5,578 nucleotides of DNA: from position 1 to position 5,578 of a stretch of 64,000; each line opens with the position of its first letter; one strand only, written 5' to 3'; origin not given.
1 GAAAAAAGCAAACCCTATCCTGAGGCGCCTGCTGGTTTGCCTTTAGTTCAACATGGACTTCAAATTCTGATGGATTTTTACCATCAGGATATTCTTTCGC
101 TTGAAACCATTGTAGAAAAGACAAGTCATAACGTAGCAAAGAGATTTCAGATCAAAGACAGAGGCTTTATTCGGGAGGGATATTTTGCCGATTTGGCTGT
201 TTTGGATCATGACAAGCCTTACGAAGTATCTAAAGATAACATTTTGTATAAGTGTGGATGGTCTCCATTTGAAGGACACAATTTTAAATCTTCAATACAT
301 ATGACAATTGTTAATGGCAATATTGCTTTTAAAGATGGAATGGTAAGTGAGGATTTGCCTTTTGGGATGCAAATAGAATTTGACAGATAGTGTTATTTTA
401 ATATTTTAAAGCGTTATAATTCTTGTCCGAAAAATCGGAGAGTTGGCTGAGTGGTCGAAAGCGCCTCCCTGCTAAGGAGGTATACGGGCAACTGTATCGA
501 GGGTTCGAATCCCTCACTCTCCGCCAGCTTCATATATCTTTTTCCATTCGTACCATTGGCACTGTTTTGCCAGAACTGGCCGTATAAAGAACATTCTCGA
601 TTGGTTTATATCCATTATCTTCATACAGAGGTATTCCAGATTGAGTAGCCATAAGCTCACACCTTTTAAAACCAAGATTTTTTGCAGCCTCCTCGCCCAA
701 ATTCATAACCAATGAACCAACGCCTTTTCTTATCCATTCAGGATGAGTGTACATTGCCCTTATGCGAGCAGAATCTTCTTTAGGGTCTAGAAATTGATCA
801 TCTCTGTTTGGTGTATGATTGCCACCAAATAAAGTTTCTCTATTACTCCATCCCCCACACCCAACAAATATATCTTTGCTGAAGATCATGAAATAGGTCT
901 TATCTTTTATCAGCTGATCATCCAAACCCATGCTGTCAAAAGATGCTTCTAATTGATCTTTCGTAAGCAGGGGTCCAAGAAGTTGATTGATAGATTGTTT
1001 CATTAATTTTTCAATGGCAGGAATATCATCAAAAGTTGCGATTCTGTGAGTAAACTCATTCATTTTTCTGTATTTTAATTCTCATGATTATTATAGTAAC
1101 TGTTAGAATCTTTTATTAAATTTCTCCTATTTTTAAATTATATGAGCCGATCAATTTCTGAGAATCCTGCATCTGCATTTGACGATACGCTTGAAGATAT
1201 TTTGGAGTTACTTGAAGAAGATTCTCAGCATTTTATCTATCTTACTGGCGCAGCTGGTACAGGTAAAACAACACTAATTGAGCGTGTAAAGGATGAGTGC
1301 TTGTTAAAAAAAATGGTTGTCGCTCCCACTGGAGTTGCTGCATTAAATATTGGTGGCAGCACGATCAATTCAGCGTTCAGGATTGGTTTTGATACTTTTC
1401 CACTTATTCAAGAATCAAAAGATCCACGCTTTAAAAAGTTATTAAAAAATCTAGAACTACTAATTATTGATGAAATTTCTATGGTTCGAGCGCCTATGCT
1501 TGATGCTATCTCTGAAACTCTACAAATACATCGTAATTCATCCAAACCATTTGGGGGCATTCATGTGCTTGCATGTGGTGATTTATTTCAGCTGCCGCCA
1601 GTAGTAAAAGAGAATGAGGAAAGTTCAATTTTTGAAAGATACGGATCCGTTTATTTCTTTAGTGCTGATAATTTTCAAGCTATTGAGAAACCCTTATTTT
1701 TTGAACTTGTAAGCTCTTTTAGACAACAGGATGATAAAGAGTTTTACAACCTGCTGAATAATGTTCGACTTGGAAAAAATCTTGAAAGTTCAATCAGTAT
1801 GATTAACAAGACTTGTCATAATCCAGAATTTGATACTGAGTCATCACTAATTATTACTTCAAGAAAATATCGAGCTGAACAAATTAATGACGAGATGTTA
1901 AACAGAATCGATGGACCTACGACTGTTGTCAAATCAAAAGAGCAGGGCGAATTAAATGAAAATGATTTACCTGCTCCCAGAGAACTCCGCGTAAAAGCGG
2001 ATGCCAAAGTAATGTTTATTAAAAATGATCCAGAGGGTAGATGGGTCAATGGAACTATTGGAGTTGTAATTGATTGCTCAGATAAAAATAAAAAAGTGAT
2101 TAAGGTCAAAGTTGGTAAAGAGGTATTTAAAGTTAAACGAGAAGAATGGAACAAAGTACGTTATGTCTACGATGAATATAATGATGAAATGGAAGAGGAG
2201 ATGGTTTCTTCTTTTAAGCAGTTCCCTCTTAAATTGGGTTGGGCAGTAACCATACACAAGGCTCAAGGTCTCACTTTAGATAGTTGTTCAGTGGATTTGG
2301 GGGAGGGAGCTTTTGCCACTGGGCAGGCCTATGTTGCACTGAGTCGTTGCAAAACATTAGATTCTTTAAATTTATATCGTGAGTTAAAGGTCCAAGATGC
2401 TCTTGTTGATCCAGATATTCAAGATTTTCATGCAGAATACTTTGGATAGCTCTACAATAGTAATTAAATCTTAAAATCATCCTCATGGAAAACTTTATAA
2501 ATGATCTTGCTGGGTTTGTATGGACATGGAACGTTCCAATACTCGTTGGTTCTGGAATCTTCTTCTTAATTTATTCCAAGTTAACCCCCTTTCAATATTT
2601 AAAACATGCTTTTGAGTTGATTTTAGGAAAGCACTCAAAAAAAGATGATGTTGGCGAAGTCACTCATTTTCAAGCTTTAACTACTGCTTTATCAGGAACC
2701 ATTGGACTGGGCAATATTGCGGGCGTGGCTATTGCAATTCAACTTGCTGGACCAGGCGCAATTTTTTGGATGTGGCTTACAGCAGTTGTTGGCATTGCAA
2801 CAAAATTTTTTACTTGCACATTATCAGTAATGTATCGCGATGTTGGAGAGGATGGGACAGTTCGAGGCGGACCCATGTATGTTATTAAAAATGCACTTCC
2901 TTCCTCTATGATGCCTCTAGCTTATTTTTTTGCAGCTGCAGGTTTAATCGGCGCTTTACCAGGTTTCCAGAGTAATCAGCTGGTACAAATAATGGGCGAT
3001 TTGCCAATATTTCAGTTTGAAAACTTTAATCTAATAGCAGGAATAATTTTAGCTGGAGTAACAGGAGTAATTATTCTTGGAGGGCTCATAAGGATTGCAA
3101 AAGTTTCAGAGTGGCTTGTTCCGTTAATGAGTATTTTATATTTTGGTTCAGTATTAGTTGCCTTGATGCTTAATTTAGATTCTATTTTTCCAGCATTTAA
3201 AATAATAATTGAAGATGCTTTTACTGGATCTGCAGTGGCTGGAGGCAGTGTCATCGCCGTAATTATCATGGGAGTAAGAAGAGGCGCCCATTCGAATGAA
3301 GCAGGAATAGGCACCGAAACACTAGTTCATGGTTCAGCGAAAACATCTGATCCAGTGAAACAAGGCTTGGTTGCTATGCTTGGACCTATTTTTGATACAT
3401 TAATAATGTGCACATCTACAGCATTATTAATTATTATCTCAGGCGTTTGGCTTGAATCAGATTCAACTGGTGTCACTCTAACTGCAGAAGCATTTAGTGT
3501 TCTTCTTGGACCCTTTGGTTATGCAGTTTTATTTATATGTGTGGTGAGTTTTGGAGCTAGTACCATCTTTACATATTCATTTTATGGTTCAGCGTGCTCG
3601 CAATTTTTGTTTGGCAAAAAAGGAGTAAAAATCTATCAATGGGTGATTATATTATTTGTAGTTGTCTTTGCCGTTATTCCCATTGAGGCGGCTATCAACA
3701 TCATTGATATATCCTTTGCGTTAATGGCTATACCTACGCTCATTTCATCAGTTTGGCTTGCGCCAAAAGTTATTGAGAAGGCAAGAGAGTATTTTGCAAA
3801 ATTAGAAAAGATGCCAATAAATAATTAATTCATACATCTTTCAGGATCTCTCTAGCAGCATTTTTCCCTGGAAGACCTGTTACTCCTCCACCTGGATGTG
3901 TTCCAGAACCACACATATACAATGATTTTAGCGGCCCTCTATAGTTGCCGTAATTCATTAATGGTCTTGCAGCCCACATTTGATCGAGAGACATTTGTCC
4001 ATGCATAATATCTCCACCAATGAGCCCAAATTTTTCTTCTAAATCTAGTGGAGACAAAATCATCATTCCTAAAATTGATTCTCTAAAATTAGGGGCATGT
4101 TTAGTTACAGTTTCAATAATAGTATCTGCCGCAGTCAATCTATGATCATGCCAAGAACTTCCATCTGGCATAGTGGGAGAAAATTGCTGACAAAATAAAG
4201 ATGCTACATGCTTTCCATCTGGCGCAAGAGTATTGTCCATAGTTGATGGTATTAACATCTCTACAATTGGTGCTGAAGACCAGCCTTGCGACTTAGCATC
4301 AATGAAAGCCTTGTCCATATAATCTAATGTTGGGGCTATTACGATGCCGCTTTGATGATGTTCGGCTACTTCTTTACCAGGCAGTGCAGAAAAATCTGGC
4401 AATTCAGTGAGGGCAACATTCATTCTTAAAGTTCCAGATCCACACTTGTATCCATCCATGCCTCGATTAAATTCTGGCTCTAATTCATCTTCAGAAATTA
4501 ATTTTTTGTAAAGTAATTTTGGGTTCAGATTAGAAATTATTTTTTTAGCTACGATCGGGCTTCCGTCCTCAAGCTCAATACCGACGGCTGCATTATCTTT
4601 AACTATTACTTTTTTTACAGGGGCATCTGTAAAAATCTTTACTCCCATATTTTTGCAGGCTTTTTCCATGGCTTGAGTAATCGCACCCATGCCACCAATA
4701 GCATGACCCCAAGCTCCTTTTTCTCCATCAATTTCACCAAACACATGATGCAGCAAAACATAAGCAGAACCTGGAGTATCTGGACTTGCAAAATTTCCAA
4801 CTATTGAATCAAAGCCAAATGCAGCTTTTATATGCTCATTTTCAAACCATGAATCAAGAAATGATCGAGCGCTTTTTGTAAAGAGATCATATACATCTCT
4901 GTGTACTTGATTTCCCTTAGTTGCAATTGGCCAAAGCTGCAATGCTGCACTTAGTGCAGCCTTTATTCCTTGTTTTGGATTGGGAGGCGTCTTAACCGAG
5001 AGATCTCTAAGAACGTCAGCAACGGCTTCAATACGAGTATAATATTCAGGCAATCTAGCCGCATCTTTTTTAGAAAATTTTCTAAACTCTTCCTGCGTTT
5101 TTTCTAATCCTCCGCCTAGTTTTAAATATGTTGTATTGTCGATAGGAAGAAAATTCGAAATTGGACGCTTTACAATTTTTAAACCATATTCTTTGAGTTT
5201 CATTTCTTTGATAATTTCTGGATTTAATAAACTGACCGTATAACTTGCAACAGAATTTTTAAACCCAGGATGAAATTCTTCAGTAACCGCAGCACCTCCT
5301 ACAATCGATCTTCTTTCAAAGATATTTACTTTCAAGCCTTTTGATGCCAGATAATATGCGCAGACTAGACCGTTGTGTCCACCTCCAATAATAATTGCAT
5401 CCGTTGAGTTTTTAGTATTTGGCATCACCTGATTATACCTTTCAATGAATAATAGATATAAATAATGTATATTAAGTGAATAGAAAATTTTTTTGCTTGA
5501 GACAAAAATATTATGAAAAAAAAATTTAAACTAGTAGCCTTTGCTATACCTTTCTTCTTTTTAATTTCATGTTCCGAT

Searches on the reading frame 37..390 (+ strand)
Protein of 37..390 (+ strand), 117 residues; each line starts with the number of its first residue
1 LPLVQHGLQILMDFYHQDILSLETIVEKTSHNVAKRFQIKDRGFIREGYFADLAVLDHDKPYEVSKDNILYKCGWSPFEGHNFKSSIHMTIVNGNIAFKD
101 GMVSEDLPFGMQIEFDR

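Call 27: search_protein_families(library=pfam, proteins=[window:37-390:+])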
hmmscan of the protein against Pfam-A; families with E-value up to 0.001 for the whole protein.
window:37-390:+ (117 aa): 2 families
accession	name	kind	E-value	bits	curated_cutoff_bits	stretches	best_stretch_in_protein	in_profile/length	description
PF07969.17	Amidohydro_3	-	1.3e-08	35.2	29.7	1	20-97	407-471/472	Amidohydrolase family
PF01979.26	Amidohydro_1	-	6.5e-06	26.1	25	1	18-96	279-344/345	Amidohydrolase family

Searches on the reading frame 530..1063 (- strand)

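Call 27: search_protein_families(library=pfam, proteins=[window:530-1063:-])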
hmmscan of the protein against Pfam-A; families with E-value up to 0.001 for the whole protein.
window:530-1063:- (177 aa): 3 families
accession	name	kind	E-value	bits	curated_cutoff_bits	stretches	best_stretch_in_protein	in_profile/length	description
PF00583.31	Acetyltransf_1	-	6.4e-09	36.5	20.7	1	38-152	17-116/116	Acetyltransferase (GNAT) family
PF13508.13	Acetyltransf_7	-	6.2e-08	33.4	27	1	94-154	28-84/84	Acetyltransferase (GNAT) domain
PF13673.13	Acetyltransf_10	-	2.2e-05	24.9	23.6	1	97-170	50-124/128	Acetyltransferase (GNAT) domain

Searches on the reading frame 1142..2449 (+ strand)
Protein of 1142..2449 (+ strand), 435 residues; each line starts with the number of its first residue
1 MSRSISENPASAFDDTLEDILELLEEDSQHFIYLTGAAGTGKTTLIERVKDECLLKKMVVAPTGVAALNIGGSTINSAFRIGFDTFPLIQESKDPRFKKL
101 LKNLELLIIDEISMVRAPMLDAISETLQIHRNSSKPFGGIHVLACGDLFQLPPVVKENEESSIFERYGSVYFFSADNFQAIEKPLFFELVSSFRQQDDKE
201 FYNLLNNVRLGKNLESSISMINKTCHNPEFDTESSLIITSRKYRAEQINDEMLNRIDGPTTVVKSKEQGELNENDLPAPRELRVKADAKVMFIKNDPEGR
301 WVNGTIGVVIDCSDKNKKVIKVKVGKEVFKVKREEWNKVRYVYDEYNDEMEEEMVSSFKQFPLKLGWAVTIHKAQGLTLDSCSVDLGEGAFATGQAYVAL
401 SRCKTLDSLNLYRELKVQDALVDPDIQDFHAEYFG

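Call 27: search_protein_families(library=pfam, proteins=[window:1142-2449:+])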
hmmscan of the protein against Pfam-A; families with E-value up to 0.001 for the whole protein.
window:1142-2449:+ (435 aa): 10 families
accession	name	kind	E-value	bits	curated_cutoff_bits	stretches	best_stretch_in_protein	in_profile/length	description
PF05970.20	PIF1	-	3.4e-31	109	25.9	1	17-213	10-217/223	PIF1-like helicase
PF13245.12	AAA_19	-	4.2e-12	46.8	25.1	1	29-155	11-133/134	AAA domain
PF13604.12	AAA_30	-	3.8e-09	37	27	1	26-155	15-132/191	AAA domain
PF02689.20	Herpes_Helicase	-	4.5e-07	28.7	27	1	364-409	728-774/808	Helicase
PF01443.25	Viral_helicase1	-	1e-06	29.2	21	0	33-128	2-84/228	Viral superfamily 1 RNA helicase core domain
PF13401.12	AAA_22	-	5.8e-06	27.1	27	1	28-129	4-110/130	AAA domain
PF13191.12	AAA_16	-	2.9e-05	25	32.6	1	16-65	8-60/167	AAA ATPase domain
PF00931.28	NB-ARC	-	0.00054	19.7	23.5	0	15-51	3-40/248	NB-ARC domain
PF20720.3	nSTAND3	-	0.0007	19.8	27.2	0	17-49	7-37/155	Novel STAND NTPase 3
PF01637.24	ATPase_2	-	0.00093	19.5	33.2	0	16-50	7-41/225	ATPase domain predominantly from Archaea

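Call 95: find_encoding_contigs(protein=window:1142-2449:+, flank=10000, max_places=2)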
Protein window:1142-2449:+ (435 aa): 1 contig read that carries it; 1 place shown.
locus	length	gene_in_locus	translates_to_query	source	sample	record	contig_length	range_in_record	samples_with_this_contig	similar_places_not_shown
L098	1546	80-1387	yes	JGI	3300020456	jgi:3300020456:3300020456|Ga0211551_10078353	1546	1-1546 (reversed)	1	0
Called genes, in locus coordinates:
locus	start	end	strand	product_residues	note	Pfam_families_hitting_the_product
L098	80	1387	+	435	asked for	PF02689:Herpes_Helicase (faint), PF05970:PIF1, PF13245:AAA_19, PF13401:AAA_22 (faint), PF13604:AAA_30, PF01443:Viral_helicase1 (faint)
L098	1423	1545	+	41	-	?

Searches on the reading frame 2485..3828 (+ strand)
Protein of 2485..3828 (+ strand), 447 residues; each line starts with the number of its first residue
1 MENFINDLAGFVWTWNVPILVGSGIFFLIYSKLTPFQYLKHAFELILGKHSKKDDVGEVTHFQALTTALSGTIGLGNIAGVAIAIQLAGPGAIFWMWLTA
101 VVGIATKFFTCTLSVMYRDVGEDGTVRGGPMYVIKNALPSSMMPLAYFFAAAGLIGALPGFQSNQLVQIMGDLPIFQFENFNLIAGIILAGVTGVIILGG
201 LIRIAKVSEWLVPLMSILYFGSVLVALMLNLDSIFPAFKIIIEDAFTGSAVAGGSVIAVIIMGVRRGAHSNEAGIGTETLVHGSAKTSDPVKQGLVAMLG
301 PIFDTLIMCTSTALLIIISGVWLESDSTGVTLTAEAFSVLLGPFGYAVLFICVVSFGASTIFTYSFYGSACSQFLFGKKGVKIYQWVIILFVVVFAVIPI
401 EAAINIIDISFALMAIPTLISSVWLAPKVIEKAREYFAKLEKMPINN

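Call 27: search_protein_families(library=pfam, proteins=[window:2485-3828:+])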
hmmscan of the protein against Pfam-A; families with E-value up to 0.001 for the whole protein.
window:2485-3828:+ (447 aa): 1 family
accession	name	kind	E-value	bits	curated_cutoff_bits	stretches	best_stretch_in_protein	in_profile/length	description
PF01235.23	Na_Ala_symp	-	1.4e-112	377.3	24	1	50-442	4-385/392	Sodium:alanine symporter family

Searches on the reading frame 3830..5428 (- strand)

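Call 9: search_protein_families(library=ncbifam, proteins=[window:3830-5428:-], max_evalue=0.00001)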
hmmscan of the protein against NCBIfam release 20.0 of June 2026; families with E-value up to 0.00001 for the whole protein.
window:3830-5428:- (532 aa): 17 families
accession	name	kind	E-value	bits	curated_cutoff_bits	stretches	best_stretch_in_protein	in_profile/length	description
NF045689.1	BCarotKetCrtO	equivalog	1.7e-80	271.2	1000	1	8-530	3-537/563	beta-carotene ketolase CrtO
TIGR02734.1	crtI_fam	subfamily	1.8e-33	116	238.1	1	11-529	1-489/504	phytoene desaturase family protein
NF058655.1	CrtID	equivalog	7.5e-23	81.1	640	1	184-516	162-467/478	bifunctional phytoene desaturase/3,4-desaturase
TIGR02730.1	carot_isom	equivalog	3.4e-22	78.9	586.9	1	237-517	218-475/493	carotenoid isomerase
NF045637.1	carotdesatCrtDProt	equivalog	1.2e-20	73.6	580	1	190-313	171-287/485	1-hydroxycarotenoid 3,4-desaturase CrtD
NF005560.0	PRK07233.1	equivalog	1.7e-14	53.5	252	1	12-52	4-44/435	hypothetical protein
TIGR02733.1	desat_CrtD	equivalog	4.6e-13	48.7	549.7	0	10-66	3-58/492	C-3',4' desaturase CrtD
NF042421.1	hydcarot_desat_CrtD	equivalog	5.3e-13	48.2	500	0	384-516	343-469/487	1-hydroxycarotenoid 3,4-desaturase CrtD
TIGR00292.1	TIGR00292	equivalog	5.2e-10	39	148.3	1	9-46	22-59/254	sulfide-dependent adenosine diphosphate thiazole synthase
NF005547.0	PRK07208.1-3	equivalog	3.1e-08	32.8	380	0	7-50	3-46/465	hypothetical protein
TIGR00275.1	TIGR00275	subfamily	5.2e-08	32.1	183.8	0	12-44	2-34/401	aminoacetone oxidase family FAD-binding enzyme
NF004789.0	PRK06134.1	subfamily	5.5e-07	28.5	747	0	4-47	8-51/581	FAD-dependent oxidoreductase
NF009410.0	PRK12771.1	subfamily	1.4e-06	27.2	516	1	9-45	139-175/566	NAD(P)-binding protein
TIGR03467.1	HpnE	equivalog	1.9e-06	27.4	283.05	1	12-48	2-38/430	hydroxysqualene dehydroxylase HpnE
NF009478.0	PRK12844.1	equivalog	2.5e-06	26.1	789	0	4-47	4-47/559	3-ketosteroid-delta-1-dehydrogenase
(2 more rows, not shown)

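Call 27: search_protein_families(library=pfam, proteins=[window:3830-5428:-])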
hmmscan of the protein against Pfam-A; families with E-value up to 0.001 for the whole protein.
window:3830-5428:- (532 aa): 10 families
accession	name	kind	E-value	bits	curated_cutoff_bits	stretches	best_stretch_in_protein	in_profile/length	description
PF01593.30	Amino_oxidase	-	2.3e-15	57.3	19.8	1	20-331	3-283/443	Flavin containing amine oxidoreductase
PF01266.30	DAO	-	1.6e-11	44.8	27.9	1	10-104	1-92/353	FAD dependent oxidoreductase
PF13450.12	NAD_binding_8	-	2e-11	44.4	21.9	1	13-64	1-48/68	NAD(P)-binding Rossmann-like domain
PF01946.23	Thi4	-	2.8e-10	40.3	26.2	1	8-47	17-57/235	Thi4 family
PF00070.33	Pyr_redox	-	8.1e-08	33.1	22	1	11-79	2-69/82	Pyridine nucleotide-disulphide oxidoreductase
PF07992.20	Pyr_redox_2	-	8.2e-08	32.4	26.1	1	10-48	2-41/291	Pyridine nucleotide-disulphide oxidoreductase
PF03486.20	HI0933_like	-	2.2e-07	31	50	0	10-44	2-36/244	HI0933-like protein Rossmann domain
PF12831.13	FAD_oxidored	-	1.9e-06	27.9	27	1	10-78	1-70/416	FAD dependent oxidoreductase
PF00890.30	FAD_binding_2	-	2e-06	27.7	20.4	1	10-47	1-38/414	FAD binding domain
PF01134.28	GIDA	-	0.0002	21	22.1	0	10-42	1-29/391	Glucose inhibited division protein A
